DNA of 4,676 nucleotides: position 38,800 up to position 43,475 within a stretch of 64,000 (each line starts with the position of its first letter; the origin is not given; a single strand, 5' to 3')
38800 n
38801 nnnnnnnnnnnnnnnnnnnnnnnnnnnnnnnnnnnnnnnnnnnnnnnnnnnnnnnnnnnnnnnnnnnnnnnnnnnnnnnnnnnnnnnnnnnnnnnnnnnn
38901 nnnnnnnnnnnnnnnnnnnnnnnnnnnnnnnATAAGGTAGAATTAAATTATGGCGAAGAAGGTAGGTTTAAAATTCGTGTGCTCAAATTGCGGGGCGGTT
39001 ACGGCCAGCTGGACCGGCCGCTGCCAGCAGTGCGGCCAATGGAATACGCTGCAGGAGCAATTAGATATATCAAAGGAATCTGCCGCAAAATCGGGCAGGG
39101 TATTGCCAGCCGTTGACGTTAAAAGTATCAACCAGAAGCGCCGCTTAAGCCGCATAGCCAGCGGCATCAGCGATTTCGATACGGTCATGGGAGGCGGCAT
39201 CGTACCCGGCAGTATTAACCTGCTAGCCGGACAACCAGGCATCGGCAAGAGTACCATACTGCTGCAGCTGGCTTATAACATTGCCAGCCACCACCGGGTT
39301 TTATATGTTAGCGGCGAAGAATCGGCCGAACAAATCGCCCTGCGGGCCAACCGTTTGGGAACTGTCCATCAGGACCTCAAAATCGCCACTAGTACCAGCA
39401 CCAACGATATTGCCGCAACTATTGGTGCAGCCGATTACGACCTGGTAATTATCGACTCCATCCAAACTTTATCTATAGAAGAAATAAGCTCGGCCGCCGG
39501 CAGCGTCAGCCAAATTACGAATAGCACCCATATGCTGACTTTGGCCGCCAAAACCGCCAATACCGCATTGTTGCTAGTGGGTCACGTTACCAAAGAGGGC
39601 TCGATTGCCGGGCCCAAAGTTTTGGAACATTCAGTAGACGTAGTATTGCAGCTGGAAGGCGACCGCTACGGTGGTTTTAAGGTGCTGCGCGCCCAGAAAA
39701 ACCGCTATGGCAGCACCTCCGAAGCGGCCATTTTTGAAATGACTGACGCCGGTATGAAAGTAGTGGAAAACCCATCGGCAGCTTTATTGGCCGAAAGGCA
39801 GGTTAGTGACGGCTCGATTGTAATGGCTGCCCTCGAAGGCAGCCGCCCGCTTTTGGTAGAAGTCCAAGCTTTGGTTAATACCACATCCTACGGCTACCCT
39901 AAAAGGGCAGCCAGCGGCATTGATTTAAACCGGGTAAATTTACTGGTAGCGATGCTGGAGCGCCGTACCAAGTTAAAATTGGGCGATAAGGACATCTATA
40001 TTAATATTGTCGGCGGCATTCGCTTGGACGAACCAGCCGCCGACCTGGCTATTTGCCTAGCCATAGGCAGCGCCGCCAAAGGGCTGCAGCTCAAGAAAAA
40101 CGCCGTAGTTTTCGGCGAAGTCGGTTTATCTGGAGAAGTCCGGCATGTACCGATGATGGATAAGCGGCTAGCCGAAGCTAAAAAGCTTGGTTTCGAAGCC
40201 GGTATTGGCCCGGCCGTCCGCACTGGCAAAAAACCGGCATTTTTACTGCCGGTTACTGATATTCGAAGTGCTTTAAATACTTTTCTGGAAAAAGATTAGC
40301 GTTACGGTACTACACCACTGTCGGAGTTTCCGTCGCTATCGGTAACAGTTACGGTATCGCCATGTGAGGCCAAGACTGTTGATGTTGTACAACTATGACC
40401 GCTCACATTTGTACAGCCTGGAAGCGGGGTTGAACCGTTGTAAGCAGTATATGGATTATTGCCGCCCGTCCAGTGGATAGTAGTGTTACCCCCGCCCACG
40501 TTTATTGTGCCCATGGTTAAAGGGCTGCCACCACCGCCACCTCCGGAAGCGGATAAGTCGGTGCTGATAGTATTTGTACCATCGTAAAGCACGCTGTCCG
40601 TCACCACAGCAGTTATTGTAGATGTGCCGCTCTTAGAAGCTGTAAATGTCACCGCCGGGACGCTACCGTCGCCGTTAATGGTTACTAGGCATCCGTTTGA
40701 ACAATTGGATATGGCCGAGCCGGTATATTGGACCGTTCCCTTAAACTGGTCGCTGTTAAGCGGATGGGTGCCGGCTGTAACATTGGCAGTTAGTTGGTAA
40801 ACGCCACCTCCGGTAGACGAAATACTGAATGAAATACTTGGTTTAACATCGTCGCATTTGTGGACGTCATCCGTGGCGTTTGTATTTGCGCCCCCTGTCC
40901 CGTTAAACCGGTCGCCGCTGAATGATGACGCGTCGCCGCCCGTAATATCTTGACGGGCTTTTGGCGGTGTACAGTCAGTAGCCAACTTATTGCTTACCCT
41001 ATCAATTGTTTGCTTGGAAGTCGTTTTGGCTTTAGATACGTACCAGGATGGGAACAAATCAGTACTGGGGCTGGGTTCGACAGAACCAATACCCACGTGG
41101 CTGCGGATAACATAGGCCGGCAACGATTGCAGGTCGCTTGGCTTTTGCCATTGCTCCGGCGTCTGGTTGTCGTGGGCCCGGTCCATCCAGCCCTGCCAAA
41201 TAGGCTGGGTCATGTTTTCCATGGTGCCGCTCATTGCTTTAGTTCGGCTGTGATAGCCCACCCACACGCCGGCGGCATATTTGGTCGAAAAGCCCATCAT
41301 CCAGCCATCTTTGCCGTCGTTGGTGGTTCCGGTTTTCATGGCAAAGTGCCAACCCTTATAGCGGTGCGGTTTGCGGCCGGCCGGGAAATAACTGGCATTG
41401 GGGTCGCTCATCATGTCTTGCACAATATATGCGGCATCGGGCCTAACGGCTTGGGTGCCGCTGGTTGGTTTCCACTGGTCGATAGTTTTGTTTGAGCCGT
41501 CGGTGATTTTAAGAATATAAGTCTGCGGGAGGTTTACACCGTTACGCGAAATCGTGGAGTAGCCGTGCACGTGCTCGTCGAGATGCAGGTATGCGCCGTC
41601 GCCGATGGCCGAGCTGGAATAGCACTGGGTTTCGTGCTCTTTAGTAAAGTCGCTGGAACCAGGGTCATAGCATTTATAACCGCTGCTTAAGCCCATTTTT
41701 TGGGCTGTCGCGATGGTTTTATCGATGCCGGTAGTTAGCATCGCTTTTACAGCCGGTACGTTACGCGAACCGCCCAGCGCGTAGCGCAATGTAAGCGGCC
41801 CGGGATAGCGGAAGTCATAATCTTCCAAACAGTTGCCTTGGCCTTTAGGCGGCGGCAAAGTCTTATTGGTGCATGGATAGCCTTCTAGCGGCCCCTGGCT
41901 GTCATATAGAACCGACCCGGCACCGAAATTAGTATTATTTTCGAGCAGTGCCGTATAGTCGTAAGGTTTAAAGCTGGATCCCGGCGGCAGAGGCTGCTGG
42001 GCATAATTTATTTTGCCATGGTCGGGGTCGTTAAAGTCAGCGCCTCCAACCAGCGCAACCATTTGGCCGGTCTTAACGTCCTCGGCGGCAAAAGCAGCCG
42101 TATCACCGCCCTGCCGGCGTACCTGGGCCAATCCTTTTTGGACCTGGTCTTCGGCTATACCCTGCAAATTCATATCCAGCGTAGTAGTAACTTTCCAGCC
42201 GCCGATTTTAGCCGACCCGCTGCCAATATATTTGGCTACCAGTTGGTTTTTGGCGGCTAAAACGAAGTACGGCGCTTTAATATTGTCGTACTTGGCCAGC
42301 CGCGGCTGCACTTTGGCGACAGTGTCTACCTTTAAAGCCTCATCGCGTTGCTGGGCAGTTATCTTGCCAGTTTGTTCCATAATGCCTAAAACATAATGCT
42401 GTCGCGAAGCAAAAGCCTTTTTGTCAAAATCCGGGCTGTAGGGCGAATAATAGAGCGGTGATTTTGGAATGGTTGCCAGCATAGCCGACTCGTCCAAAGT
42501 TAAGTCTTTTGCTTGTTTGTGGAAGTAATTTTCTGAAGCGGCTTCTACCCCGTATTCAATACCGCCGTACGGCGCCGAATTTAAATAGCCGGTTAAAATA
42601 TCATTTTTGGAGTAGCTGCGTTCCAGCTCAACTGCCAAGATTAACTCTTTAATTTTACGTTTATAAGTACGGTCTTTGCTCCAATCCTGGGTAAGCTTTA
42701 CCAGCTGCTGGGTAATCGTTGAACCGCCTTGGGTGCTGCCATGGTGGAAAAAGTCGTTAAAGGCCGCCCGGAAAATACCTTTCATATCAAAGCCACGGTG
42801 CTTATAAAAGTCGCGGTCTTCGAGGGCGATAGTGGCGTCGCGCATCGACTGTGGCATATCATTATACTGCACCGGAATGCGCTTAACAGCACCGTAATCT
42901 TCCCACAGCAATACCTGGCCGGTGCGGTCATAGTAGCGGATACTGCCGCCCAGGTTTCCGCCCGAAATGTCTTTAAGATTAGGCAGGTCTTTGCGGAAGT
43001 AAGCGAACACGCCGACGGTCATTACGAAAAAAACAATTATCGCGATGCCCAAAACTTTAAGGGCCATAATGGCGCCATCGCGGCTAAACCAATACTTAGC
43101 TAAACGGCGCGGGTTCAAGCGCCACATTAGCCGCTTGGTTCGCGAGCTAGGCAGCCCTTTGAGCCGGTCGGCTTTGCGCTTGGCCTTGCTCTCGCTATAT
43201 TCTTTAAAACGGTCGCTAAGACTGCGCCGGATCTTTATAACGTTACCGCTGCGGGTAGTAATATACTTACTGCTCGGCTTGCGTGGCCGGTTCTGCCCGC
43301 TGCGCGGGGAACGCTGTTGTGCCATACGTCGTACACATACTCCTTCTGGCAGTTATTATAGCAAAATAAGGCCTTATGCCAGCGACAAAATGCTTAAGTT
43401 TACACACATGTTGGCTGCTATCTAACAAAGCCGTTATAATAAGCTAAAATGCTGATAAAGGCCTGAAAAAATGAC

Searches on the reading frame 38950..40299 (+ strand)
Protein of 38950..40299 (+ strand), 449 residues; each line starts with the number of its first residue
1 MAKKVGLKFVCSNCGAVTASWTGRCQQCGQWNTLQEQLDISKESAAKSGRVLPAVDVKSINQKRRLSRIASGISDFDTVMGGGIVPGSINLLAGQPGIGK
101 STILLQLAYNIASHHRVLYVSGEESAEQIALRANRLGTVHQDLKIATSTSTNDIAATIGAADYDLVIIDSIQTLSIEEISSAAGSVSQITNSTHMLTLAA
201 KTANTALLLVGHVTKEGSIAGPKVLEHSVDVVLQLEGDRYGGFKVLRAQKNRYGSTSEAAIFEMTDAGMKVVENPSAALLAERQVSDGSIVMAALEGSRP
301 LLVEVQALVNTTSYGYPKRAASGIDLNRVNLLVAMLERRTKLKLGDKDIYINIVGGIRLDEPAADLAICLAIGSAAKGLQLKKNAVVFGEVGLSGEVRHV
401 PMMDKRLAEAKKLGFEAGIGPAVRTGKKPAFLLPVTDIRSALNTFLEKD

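Call 7: search_protein_families(library=pfam, proteins=[window:38950-40299:+])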
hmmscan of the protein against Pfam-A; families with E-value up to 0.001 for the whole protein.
window:38950-40299:+ (449 aa): 11 families
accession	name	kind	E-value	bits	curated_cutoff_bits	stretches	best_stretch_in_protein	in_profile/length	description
PF06745.19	ATPase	-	2.8e-19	69.8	26.6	2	70-143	2-77/231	KaiC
PF13481.12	AAA_25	-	5.3e-17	62.5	27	1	76-217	22-194/195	AAA domain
PF18073.7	Zn_ribbon_LapB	-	2.3e-10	40.4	25.7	1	9-36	1-28/28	Rubredoxin metal binding domain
PF03796.21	DnaB_C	-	2.7e-10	40.5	27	1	69-133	2-67/255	DnaB-like helicase C terminal domain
PF13541.12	ChlI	-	1.5e-07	31.8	27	1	340-420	36-117/121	Subunit ChlI of Mg-chelatase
PF13479.12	AAA_24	-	1e-05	25.9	27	1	91-174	6-76/195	AAA domain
PF25199.1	nSTAND_NTPase5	-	0.00021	21.6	34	1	89-125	43-81/145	Novel STAND NTPase 5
PF13401.12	AAA_22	-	0.00034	21.4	27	1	90-211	8-122/130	AAA domain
PF20720.3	nSTAND3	-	0.0004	20.5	27.2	1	91-130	21-61/155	Novel STAND NTPase 3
PF23442.1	DUF7125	-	0.00053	19.6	29.1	0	66-239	1-166/207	Family of unknown function (DUF7125)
PF05362.19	Lon_C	-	0.00061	19.8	21.1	0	345-416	92-164/205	Lon protease (S16) C-terminal proteolytic domain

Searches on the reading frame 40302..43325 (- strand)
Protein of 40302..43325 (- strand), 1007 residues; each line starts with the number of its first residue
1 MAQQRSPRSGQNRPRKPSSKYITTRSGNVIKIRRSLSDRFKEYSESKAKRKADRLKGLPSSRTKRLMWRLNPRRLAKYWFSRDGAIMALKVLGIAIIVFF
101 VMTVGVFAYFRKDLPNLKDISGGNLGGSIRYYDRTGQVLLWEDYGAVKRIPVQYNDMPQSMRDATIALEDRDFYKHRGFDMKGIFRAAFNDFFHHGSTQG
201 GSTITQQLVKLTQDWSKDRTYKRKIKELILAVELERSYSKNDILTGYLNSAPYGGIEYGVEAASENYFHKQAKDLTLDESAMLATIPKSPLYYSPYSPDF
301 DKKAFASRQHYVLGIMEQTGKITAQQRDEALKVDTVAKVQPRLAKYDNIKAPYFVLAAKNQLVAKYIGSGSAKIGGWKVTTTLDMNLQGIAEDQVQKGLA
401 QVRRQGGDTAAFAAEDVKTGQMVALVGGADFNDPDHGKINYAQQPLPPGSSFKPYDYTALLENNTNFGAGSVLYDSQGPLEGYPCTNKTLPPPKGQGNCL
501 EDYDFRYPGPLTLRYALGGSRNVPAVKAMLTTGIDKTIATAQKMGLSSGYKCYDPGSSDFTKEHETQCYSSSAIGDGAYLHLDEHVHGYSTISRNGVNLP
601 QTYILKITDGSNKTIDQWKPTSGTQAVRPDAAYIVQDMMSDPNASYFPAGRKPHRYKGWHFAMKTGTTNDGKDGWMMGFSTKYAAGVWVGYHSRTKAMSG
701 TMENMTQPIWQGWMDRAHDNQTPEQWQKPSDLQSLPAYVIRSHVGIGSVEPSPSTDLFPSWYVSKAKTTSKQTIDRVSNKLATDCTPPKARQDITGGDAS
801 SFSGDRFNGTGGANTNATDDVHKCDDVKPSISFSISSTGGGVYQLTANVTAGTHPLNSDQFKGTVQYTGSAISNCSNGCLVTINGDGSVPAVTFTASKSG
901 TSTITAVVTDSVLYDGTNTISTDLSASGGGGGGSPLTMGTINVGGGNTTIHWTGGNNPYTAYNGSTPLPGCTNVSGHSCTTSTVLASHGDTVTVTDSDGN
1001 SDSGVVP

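Call 13: search_protein_families(library=ncbifam, proteins=[window:40302-43325:-], max_evalue=1e-10)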
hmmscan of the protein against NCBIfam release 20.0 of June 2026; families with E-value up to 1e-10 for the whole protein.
window:40302-43325:- (1007 aa): 13 families
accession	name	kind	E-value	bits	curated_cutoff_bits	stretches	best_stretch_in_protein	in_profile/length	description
TIGR02074.1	PBP_1a_fam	subfamily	4.2e-125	418.6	508.75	1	148-719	1-534/535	PBP1A family penicillin-binding protein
TIGR02073.1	PBP_1c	equivalog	7.4e-91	305.8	494.2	1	130-778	13-602/728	penicillin-binding protein 1C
NF051885.1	tranpepglycosPbpC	equivalog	4.1e-87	293.3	900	1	89-732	13-608/632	multimodular transpeptidase-transglycosylase PbpC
NF038272.1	strep_PBP1A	exception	1.3e-72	245.1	1075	1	92-671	15-562/658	penicillin-binding protein PBP1A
TIGR02071.1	PBP_1b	equivalog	2.5e-66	224.3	717.75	1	148-732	146-695/729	penicillin-binding protein 1B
NF008643.0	PRK11636.1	equivalog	2e-65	221.5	1263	1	92-398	10-306/850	peptidoglycan glycosyltransferase/peptidoglycan DD-transpeptidase MrcA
NF038276.1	strep_PBP2A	exception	6.5e-56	189.9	1100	1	90-694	41-611/716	penicillin-binding protein PBP2A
NF038274.1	strep_PBP1B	exception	3.3e-51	174.5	1225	1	148-328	81-271/745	penicillin-binding protein PBP1B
NF007061.0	PRK09506.1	equivalog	9e-49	166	1120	1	148-736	210-763/825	bifunctional glycosyl transferase/transpeptidase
NF008414.0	PRK11240.1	equivalog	2.7e-48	164.6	1121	1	141-695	56-542/774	peptidoglycan glycosyltransferase PbpC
NF011423.0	PRK14850.1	equivalog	5.1e-46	157.4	1275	1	146-737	154-710/764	penicillin-binding protein 1b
TIGR02070.1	mono_pep_trsgly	equivalog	1.4e-35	122.8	182.65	1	151-317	57-219/224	monofunctional biosynthetic peptidoglycan transglycosylase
NF010008.0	PRK13481.1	equivalog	2.7e-35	122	270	1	152-332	83-265/269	glycosyltransferase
